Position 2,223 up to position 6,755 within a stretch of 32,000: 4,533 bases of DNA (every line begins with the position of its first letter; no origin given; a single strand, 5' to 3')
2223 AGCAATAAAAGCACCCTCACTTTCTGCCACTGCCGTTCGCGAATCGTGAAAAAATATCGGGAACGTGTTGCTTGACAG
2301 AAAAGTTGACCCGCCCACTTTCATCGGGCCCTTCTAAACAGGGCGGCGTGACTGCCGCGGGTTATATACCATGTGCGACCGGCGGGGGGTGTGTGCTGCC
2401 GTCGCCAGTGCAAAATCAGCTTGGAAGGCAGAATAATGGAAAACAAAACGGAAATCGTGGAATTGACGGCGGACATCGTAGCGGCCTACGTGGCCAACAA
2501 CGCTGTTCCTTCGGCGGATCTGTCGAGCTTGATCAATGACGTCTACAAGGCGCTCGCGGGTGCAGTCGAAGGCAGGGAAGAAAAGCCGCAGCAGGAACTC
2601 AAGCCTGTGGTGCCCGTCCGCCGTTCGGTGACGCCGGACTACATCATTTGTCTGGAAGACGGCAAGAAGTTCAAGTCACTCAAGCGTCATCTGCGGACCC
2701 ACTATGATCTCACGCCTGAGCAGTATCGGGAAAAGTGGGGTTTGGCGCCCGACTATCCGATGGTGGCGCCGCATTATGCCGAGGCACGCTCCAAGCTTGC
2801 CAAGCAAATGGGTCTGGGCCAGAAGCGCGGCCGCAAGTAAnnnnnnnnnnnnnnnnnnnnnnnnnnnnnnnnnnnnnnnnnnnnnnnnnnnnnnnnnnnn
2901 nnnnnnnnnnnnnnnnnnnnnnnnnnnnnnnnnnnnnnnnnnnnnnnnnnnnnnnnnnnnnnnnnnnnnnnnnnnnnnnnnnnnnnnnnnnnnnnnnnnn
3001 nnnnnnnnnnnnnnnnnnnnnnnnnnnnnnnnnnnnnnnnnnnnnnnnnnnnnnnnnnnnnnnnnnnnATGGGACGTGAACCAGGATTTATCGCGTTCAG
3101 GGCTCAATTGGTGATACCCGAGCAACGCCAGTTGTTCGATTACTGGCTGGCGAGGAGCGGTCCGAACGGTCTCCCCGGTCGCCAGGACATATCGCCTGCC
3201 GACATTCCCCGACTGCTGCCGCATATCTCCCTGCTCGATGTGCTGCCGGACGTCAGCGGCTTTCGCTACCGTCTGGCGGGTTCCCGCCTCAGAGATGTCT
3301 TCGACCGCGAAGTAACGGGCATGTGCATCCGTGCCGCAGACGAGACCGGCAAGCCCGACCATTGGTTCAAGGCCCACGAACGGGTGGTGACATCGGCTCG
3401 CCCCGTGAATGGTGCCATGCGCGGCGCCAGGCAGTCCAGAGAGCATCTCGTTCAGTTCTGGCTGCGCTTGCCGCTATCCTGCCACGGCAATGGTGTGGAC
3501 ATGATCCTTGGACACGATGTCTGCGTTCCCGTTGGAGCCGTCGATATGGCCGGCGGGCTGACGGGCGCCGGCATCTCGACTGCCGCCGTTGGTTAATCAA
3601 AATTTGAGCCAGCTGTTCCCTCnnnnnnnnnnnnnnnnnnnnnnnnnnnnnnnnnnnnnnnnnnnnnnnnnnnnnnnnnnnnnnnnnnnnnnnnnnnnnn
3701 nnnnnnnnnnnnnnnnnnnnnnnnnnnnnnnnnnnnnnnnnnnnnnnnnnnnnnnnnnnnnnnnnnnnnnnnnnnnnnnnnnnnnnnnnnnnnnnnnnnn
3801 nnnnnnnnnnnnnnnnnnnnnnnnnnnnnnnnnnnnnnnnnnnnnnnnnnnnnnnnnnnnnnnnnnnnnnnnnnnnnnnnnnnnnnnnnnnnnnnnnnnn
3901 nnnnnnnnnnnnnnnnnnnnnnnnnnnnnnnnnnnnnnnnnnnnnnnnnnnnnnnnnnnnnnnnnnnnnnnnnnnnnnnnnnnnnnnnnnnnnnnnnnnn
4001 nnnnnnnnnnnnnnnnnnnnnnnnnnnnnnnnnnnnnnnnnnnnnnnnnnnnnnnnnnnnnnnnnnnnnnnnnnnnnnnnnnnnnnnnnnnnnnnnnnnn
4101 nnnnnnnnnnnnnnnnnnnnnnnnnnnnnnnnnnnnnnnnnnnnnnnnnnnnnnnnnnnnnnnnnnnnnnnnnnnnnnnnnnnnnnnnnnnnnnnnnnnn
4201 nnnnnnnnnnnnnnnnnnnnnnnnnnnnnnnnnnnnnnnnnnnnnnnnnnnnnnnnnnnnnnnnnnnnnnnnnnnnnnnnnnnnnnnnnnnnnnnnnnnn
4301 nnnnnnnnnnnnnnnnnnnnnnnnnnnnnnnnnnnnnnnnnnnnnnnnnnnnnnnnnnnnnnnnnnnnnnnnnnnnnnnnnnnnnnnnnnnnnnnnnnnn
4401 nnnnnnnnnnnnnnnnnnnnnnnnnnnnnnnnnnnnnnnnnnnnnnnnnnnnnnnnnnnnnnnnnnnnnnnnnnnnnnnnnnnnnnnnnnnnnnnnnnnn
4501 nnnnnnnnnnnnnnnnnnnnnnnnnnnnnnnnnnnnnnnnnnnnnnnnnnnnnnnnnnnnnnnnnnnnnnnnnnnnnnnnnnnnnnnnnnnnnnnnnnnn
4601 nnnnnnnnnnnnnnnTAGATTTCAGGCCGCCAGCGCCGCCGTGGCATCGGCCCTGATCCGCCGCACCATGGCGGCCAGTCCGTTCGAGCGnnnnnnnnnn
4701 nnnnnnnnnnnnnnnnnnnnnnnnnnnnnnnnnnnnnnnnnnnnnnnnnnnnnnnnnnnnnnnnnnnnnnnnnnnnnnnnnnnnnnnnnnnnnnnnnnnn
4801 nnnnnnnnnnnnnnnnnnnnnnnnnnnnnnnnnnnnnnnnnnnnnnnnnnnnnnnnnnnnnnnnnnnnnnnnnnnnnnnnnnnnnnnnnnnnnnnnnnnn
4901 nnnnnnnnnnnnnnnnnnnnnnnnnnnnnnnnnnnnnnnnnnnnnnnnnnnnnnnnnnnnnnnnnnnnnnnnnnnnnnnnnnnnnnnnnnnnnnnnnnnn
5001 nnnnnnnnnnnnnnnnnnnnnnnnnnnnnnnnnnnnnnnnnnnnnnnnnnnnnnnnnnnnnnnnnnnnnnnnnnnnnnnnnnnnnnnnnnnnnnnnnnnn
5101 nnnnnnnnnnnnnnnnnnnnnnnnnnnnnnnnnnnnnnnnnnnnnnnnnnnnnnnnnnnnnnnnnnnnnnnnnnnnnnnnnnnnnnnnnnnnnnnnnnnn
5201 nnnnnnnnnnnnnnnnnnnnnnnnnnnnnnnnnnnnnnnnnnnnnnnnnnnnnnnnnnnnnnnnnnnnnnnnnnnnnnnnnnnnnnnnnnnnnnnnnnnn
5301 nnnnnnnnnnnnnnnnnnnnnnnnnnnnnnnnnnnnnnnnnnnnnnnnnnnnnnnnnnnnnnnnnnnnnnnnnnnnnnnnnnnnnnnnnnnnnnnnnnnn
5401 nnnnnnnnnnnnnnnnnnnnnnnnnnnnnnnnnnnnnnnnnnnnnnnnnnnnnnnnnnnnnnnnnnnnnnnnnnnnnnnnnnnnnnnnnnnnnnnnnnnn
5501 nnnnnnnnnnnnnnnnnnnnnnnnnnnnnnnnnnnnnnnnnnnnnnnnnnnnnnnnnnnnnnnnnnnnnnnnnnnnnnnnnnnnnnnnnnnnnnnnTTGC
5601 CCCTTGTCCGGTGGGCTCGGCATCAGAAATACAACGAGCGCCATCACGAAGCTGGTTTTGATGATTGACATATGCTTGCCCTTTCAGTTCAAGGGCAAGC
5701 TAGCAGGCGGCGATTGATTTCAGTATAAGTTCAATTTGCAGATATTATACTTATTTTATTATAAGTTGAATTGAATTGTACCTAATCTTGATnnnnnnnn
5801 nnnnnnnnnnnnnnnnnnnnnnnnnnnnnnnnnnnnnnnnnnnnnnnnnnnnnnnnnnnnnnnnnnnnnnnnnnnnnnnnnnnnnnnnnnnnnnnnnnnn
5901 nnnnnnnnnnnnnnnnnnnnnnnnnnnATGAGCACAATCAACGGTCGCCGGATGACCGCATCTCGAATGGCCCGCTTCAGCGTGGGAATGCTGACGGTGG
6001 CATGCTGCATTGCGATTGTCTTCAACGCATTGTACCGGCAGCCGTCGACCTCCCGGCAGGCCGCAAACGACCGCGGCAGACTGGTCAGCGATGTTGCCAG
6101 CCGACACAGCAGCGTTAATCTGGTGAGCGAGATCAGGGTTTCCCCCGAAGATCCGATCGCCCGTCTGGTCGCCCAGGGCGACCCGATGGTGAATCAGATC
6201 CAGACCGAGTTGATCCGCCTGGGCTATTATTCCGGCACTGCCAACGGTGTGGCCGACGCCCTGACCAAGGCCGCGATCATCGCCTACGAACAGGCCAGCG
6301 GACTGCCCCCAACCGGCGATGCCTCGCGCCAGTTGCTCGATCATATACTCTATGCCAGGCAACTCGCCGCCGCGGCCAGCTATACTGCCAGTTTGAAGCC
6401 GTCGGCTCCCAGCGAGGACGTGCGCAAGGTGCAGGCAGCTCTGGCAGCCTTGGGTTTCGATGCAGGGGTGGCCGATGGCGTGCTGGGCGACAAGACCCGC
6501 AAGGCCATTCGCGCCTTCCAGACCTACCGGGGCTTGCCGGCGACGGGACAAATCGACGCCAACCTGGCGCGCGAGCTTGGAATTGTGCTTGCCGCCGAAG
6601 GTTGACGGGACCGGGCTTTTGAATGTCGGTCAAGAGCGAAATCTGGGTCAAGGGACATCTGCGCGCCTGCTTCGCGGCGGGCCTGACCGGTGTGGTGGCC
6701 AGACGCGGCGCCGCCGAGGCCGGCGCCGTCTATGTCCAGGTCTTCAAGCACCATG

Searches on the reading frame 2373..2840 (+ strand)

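Call 98: search_protein_families(library=pfam, proteins=[window:2373-2840:+], max_evalue=0.001)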
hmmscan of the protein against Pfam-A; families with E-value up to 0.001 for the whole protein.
window:2373-2840:+ (155 aa): 1 family
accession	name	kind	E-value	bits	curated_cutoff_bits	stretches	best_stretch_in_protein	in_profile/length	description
PF05443.17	ROS_MUCR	-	3.3e-52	176.2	25.4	1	28-149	2-123/123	ROS/MUCR transcriptional regulator protein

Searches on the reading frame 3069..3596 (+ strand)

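Call 98: search_protein_families(library=pfam, proteins=[window:3069-3596:+], max_evalue=0.001)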
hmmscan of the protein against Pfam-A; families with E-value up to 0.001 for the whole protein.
window:3069-3596:+ (175 aa): 1 family
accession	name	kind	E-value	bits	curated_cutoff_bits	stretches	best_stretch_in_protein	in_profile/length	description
PF07310.19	PAS_5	-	6.9e-14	52.3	22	1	18-148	5-134/137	PAS domain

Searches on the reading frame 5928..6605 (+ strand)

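Call 98: search_protein_families(library=pfam, proteins=[window:5928-6605:+], max_evalue=0.001)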
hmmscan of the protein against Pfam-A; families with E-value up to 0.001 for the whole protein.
window:5928-6605:+ (225 aa): 2 families
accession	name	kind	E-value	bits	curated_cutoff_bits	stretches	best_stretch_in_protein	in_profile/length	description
PF01471.23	PG_binding_1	-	7.3e-32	109.8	23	2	162-214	2-54/57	Putative peptidoglycan binding domain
PF08823.16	PG_binding_2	-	5.5e-12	46.2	21.1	1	163-200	16-53/74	Putative peptidoglycan binding domain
